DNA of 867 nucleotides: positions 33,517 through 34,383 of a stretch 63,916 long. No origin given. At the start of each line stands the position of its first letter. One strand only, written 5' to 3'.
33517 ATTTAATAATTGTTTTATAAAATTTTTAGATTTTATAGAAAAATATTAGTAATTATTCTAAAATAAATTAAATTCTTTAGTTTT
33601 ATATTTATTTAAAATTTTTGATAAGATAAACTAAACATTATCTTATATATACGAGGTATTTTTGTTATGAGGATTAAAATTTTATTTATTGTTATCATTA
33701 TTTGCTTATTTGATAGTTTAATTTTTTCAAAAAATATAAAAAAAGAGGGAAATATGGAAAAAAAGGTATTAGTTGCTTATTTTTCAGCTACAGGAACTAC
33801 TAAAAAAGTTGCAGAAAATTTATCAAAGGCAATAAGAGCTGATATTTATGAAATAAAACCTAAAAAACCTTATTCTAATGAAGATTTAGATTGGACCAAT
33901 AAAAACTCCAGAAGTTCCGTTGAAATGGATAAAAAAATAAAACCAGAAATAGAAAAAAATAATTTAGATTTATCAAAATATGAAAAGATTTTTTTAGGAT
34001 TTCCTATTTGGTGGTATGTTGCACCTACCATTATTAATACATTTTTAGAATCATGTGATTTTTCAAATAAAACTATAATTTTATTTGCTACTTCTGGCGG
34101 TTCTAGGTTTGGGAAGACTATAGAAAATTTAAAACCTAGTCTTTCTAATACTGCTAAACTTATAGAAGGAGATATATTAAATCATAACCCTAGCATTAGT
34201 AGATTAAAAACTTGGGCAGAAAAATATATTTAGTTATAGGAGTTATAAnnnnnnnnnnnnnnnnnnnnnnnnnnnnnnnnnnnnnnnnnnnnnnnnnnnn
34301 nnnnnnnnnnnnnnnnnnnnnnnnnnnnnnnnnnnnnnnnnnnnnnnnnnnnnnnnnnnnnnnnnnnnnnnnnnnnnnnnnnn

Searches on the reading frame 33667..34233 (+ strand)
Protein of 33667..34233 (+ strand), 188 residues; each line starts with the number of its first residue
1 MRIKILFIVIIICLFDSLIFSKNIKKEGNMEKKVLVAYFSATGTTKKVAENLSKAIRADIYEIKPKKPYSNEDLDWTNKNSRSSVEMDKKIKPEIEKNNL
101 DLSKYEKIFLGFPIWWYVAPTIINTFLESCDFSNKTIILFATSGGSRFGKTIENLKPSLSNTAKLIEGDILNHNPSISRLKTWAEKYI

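Call 4: search_protein_families(library=pfam, proteins=[window:33667-34233:+], max_evalue=0.01)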
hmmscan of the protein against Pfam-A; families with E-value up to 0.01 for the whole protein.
window:33667-34233:+ (188 aa): 4 families
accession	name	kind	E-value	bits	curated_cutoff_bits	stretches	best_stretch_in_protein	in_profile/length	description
PF12682.12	Flavodoxin_4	-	1.6e-62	210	24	1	33-186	1-154/155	Flavodoxin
PF12724.12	Flavodoxin_5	-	9.6e-08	32.9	27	1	35-77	1-44/145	Flavodoxin domain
PF12641.12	Flavodoxin_3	-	7.2e-06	26.3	27.5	0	35-69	1-38/160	Flavodoxin domain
PF02525.22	Flavodoxin_2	-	2e-05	24.9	27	1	50-129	30-102/198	Flavodoxin-like fold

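Call 14: find_encoding_contigs(protein=window:33667-34233:+, flank=10000, max_places=10)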
Protein window:33667-34233:+ (188 aa): 2 contigs read that carry it; 1 place shown.
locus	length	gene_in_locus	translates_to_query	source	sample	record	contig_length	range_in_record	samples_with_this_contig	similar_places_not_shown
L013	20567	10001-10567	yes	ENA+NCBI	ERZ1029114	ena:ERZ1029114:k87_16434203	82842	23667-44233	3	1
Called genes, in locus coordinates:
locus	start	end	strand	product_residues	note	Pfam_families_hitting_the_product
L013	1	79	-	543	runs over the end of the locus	PF00118:Cpn60_TCP1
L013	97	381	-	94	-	PF00166:Cpn10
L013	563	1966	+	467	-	PF21377:MurD_N, PF21799:MurD-like_N (weak), PF08245:Mur_ligase_M, PF02875:Mur_ligase_C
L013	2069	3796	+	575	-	PF01225:Mur_ligase (faint), PF08245:Mur_ligase_M, PF02875:Mur_ligase_C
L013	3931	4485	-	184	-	PF05315:ICEA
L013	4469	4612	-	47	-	PF05315:ICEA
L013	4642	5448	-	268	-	PF01555:N6_N4_Mtase, PF02086:MethyltransfD12 (faint)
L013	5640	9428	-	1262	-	PF13289:SIR2_2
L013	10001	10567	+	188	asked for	PF12641:Flavodoxin_3 (faint), PF12682:Flavodoxin_4, PF12724:Flavodoxin_5 (faint)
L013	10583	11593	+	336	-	PF01820:Dala_Dala_lig_N, PF02655:ATP-grasp_3, PF02786:CPSase_L_D2 (weak), PF07478:Dala_Dala_lig_C, PF02222:ATP-grasp (weak), PF08443:RimK (weak), PF13535:ATP-grasp_4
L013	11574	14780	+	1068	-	PF17757:UvrB_inter, PF02559:CarD_TRCF_RID, PF00176:SNF2-rel_dom (weak), PF04851:ResIII, PF00270:DEAD, PF00271:Helicase_C, PF22590:Cas3-like_C_2 (weak), PF03461:TRCF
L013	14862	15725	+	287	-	PF13145:Rotamase_2, PF13616:Rotamase_3, PF00639:Rotamase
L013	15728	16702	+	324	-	PF13623:SurA_N_2, PF13624:SurA_N_3, PF09312:SurA_N, PF13145:Rotamase_2, PF13616:Rotamase_3, PF00639:Rotamase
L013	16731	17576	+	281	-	PF04468:PSP1, PF28472:PSP1_3rd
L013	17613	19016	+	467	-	PF03448:MgtE_N, PF00571:CBS (faint), PF01769:MgtE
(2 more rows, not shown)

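Call 32: search_protein_families(library=ncbifam, proteins=[window:33667-34233:+], max_evalue=0.001)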
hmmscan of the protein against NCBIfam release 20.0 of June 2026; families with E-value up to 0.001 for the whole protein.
window:33667-34233:+ (188 aa): 8 families
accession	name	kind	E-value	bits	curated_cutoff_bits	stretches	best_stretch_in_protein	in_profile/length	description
NF005501.0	PRK07116.1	subfamily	3.2e-63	212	198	1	30-186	2-158/161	flavodoxin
NF005389.0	PRK06934.1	equivalog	1.1e-23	83.6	172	1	41-167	69-191/221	flavodoxin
NF038196.1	ferrodoxin_EFR1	subfamily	4.7e-12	46.5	75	1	90-162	27-98/242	EFR1 family ferrodoxin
NF007280.0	PRK09739.1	equivalog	5.6e-06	26.2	162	1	45-128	19-103/199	NAD(P)H oxidoreductase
NF006737.0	PRK09267.1-3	equivalog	4.7e-05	23.1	238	0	98-142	40-88/174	flavodoxin FldA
NF045594.1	flavodox_BilS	equivalog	0.00014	21.8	155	0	36-154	3-92/160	flavodoxin family protein BilS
TIGR01753.1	flav_short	equivalog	0.00036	21.1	123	0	34-64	1-31/140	flavodoxin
NF006736.0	PRK09267.1-2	equivalog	0.00089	19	202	0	33-68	3-38/161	flavodoxin FldA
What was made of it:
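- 33667..35259 (+): Flavodoxin (PF12682) and ddl, the right anchor genes. Calls 4 and 32.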
